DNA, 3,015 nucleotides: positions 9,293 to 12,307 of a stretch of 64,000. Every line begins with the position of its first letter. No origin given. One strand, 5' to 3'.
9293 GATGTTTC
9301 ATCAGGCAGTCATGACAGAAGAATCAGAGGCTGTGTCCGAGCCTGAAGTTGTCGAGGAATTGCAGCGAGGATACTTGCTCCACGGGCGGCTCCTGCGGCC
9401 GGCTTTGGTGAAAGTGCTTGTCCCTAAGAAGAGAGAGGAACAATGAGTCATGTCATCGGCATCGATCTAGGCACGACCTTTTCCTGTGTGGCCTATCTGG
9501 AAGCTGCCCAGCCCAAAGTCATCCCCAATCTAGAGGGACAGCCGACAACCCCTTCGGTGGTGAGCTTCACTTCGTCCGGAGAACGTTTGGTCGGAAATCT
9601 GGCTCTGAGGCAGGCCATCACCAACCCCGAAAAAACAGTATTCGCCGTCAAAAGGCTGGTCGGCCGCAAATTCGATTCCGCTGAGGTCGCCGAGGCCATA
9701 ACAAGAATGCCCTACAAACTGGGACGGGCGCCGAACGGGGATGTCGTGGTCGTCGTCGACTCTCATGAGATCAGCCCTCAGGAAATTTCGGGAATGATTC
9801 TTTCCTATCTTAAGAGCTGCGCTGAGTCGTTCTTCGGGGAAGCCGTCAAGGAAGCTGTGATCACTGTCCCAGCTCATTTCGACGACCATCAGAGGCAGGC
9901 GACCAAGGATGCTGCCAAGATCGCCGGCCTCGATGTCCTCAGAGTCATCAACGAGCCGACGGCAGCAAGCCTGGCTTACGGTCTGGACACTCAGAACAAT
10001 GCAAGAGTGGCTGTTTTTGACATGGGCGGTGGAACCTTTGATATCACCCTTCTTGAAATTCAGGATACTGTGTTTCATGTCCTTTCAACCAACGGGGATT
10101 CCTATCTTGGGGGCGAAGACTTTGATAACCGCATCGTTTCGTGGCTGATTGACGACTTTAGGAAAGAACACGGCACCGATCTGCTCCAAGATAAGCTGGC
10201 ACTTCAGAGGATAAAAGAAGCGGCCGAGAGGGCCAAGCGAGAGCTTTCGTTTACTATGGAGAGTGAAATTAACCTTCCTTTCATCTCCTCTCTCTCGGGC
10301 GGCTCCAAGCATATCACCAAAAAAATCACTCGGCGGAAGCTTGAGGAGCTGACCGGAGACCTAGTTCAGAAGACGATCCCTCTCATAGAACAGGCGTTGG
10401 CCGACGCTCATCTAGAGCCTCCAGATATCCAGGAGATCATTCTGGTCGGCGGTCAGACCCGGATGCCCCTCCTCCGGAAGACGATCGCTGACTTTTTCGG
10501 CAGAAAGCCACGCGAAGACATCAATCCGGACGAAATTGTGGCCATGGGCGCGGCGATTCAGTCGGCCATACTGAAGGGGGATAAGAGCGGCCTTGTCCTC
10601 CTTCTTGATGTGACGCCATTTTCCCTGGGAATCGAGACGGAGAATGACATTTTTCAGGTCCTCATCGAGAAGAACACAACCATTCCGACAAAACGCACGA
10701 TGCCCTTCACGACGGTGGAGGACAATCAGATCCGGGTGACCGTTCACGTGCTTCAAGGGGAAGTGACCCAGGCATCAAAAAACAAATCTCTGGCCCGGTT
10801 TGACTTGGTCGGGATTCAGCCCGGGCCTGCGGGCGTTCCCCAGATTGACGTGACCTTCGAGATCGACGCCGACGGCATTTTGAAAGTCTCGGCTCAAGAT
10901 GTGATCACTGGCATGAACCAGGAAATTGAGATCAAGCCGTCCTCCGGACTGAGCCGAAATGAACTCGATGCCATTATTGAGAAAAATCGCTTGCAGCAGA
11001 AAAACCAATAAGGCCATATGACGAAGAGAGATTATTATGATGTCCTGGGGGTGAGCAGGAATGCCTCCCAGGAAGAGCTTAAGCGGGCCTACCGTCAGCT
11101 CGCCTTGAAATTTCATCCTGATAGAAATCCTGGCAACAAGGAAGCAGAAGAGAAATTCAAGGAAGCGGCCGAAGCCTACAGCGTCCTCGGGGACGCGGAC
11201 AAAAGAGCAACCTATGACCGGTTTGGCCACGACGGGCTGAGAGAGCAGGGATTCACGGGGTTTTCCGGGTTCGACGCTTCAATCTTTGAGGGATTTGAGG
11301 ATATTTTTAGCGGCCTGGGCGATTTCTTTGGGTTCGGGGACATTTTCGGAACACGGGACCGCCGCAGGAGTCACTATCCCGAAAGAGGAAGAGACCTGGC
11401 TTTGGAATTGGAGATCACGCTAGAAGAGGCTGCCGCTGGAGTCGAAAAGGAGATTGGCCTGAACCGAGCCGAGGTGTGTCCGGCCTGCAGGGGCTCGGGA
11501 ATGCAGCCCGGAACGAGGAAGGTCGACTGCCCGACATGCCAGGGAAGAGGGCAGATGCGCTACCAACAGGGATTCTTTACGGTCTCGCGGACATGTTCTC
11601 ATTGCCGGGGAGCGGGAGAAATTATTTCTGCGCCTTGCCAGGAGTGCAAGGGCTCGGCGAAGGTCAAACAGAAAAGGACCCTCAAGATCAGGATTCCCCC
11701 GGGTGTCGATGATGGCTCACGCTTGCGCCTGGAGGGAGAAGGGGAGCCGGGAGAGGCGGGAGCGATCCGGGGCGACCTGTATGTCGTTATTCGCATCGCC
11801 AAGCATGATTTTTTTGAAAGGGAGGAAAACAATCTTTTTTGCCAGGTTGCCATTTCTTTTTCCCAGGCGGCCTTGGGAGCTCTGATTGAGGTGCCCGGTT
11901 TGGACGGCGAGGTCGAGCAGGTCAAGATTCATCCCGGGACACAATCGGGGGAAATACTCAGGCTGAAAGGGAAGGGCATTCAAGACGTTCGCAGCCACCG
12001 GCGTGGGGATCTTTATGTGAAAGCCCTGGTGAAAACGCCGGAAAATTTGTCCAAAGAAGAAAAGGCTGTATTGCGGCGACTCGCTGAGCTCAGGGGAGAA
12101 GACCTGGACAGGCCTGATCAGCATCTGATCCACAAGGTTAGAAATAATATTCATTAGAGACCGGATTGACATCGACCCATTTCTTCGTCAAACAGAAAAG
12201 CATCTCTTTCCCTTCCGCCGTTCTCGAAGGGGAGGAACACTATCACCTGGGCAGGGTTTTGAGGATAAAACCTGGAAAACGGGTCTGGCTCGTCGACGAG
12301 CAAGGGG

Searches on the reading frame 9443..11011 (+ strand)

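Call 57: search_protein_families(library=pfam, proteins=[window:9443-11011:+], max_evalue=0.00001)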
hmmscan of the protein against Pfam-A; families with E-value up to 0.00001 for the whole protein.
window:9443-11011:+ (522 aa): 2 families
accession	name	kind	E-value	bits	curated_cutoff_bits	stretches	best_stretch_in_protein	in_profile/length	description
PF00012.26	HSP70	-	4.6e-207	689.4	20.6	1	4-518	1-517/599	Hsp70 protein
PF06723.19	MreB_Mbl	-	3.4e-15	56.2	27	1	134-372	92-317/327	MreB/Mbl protein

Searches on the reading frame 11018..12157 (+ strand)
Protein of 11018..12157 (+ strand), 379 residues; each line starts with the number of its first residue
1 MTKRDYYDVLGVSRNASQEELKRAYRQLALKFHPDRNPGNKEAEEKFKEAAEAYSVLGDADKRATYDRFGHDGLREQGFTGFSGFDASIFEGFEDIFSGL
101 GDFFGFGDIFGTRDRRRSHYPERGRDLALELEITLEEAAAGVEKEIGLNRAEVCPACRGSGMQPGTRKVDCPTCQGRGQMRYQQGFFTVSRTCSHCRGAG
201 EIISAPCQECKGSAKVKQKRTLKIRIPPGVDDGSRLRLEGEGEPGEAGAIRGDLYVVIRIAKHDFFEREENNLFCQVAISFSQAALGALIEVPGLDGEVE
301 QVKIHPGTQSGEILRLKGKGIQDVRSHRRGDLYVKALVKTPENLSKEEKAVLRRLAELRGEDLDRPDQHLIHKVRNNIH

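Call 58: search_protein_families(library=pfam, proteins=[window:11018-12157:+], max_evalue=0.00001)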
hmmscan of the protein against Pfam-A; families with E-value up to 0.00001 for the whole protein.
window:11018-12157:+ (379 aa): 4 families
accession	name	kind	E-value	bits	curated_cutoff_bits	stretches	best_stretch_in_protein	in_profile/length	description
PF01556.23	DnaJ_C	-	4.4e-50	170.1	26.6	1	129-341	3-152/152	DnaJ C terminal domain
PF00226.36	DnaJ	-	8.6e-28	96.7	27.8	1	5-67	1-63/63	DnaJ domain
PF00684.25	DnaJ_CXXCXGXG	-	2.9e-15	56.7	32.7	1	154-213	1-64/65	DnaJ central domain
PF15777.11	Anti-TRAP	-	6.8e-06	26.4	32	0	152-185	11-47/59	Tryptophan RNA-binding attenuator protein inhibitory protein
